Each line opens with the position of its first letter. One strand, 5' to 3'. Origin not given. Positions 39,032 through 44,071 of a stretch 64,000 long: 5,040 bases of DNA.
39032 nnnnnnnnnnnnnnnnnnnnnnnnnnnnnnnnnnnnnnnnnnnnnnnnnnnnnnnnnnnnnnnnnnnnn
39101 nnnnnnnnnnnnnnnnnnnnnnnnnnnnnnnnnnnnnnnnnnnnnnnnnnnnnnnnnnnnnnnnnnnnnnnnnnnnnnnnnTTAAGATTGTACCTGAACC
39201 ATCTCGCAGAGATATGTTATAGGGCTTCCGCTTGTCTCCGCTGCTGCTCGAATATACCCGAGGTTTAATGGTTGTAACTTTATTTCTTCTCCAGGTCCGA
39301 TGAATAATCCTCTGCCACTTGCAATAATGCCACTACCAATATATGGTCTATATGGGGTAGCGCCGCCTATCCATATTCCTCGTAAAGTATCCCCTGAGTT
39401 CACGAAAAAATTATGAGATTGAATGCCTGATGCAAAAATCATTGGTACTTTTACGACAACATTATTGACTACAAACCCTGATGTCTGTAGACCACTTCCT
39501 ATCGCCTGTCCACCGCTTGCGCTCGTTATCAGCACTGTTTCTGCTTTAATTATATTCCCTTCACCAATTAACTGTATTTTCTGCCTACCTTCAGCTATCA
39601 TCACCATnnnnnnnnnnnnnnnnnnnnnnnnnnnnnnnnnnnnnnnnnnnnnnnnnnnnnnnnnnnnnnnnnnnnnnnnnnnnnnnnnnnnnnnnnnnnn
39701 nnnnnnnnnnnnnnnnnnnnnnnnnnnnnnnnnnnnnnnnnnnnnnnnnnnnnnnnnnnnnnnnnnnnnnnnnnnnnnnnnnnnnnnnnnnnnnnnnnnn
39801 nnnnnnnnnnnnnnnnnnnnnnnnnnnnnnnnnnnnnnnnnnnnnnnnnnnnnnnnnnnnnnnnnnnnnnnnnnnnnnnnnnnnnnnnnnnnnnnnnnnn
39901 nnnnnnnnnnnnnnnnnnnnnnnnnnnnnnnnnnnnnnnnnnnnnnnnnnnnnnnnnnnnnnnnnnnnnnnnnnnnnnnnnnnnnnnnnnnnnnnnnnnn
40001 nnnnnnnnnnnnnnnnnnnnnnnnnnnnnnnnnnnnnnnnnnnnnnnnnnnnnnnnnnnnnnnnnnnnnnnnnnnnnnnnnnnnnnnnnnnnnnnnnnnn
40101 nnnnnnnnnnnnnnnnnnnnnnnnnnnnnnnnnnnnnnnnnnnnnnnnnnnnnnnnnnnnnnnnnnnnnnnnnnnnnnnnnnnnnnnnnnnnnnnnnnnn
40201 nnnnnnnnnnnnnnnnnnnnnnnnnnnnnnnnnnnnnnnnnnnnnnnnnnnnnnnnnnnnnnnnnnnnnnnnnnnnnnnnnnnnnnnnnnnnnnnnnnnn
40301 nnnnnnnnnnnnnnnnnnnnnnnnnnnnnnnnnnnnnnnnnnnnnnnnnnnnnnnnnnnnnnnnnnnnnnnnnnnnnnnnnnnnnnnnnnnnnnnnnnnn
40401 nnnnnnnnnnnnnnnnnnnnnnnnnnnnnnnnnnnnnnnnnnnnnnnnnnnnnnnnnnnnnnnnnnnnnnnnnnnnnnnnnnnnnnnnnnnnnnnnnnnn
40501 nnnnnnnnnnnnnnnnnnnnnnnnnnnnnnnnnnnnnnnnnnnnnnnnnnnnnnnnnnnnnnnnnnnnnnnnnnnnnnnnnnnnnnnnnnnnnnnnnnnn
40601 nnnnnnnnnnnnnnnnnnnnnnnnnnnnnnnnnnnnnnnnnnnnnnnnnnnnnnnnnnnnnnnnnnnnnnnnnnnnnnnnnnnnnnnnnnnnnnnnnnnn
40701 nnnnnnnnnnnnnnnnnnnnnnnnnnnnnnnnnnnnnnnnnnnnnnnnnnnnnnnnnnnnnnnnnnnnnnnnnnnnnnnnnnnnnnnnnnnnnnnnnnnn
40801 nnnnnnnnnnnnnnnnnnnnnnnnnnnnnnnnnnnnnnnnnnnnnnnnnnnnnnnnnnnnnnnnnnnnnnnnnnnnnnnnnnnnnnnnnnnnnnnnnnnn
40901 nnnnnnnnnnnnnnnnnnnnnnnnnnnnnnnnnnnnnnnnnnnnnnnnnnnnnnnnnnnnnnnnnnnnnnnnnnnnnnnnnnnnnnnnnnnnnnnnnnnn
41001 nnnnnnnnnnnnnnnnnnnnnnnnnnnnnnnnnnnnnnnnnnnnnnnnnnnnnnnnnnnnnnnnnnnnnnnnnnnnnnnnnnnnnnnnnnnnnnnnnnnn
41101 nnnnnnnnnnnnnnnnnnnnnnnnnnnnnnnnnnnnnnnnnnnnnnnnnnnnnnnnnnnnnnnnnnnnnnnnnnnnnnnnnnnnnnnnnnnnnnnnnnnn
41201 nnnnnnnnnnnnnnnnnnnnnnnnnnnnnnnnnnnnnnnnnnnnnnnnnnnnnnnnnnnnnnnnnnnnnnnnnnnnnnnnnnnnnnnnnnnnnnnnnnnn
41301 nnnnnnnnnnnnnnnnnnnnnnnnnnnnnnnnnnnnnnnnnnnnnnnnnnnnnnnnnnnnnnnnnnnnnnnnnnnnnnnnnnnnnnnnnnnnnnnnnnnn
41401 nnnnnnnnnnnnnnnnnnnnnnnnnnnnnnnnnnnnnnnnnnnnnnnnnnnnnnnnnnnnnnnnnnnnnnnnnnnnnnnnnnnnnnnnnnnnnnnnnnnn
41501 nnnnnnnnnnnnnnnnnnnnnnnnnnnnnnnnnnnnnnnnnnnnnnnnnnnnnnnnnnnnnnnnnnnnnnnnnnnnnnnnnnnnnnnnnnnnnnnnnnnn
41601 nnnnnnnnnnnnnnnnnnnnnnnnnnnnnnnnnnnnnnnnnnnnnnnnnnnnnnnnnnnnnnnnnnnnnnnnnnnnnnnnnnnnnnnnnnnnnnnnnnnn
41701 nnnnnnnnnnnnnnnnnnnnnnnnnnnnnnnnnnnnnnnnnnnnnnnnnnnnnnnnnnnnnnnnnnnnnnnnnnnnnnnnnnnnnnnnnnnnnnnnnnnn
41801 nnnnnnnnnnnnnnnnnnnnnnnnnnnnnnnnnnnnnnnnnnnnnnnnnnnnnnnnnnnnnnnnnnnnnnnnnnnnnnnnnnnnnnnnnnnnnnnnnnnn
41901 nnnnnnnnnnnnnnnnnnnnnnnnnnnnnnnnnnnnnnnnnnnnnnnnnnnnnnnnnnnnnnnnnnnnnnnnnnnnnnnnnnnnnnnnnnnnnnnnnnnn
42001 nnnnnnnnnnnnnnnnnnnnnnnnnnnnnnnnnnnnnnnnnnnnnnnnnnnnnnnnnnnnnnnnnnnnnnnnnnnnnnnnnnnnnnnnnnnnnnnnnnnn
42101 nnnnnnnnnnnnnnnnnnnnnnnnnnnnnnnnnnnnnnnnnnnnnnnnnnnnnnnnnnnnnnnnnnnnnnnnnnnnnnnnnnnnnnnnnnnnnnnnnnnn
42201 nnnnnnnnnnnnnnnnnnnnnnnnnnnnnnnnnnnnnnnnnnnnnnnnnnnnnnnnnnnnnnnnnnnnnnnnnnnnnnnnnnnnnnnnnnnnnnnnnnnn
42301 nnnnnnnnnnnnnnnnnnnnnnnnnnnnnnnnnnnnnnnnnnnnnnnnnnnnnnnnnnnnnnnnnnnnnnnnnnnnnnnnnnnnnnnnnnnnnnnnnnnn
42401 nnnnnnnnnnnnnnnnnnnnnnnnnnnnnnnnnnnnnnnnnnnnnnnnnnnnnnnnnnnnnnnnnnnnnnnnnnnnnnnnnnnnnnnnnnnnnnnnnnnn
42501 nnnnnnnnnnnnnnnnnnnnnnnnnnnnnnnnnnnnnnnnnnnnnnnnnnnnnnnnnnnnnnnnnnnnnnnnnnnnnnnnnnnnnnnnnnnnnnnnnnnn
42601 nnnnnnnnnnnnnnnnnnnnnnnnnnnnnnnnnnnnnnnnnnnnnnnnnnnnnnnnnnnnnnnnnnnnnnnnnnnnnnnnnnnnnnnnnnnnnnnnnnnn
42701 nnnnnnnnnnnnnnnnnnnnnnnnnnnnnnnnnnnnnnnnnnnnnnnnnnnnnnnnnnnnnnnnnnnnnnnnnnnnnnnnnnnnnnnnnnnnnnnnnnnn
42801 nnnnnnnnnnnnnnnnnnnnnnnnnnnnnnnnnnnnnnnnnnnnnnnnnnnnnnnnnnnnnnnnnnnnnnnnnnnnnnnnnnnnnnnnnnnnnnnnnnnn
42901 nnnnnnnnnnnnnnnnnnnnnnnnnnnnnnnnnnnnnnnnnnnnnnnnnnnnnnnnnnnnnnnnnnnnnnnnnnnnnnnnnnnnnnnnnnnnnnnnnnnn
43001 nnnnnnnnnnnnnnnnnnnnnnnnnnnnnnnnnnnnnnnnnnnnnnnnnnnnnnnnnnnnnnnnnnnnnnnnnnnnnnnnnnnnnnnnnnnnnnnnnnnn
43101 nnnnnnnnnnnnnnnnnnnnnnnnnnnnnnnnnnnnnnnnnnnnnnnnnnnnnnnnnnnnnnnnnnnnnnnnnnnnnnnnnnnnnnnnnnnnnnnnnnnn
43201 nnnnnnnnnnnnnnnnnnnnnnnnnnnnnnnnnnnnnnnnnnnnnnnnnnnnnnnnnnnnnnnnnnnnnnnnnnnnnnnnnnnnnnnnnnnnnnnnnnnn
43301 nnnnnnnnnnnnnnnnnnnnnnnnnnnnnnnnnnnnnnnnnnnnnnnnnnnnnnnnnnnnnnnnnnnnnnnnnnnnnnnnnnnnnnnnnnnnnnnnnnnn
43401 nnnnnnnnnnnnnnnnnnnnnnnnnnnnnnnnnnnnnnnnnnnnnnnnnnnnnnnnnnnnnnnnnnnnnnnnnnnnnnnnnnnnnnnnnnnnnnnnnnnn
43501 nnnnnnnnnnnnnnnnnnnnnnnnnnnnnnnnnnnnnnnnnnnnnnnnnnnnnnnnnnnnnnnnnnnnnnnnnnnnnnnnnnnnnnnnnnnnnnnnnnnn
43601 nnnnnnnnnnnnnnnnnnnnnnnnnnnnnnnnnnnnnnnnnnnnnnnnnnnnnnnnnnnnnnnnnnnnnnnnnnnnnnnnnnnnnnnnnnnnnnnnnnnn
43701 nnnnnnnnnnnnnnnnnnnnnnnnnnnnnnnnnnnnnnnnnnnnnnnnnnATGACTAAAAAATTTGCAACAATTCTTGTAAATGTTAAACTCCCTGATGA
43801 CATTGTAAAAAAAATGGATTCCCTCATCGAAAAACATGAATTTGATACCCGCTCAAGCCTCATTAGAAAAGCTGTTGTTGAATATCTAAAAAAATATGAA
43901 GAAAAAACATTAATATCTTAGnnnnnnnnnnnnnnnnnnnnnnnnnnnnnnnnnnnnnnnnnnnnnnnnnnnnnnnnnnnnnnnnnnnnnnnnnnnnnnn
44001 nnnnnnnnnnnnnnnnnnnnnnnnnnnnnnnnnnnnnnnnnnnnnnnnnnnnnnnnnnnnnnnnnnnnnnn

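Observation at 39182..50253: Eleven-kb minus-strand operon of 20 small unknown proteins sharing a near-invariant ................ leader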

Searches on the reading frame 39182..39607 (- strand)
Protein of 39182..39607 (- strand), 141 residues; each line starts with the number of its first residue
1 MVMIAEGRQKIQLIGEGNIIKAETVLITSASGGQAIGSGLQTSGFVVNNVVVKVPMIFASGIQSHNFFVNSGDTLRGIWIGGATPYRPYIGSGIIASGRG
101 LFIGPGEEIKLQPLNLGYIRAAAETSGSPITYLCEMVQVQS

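Call 10: search_protein_families(library=pfam, proteins=[window:39182-39607:-], max_evalue=0.1)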
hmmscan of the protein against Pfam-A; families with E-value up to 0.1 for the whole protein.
window:39182-39607:- (141 aa): 0 families

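Call 12: search_protein_families(library=phrogs, proteins=[window:39182-39607:-], max_evalue=0.1)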
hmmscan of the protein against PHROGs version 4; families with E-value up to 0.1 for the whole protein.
window:39182-39607:- (141 aa): 0 families

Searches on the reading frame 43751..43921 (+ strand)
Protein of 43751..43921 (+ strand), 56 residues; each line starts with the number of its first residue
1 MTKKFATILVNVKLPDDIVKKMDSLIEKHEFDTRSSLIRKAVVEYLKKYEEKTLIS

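Call 60: search_protein_families(library=pfam, proteins=[window:43751-43921:+], max_evalue=0.01)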
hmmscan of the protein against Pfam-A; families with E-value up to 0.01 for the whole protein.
window:43751-43921:+ (56 aa): 3 families
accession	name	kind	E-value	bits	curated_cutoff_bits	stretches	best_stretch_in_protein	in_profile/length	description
PF01402.27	RHH_1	-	1.6e-06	28.3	20.5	1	10-48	2-39/39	Ribbon-helix-helix protein, copG family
PF12651.13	RHH_3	-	0.00031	21.1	21.6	1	34-50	28-44/44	Ribbon-helix-helix domain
PF15919.11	HicB_lk_antitox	-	0.0007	20.2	27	1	9-41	91-122/123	HicB_like antitoxin of bacterial toxin-antitoxin system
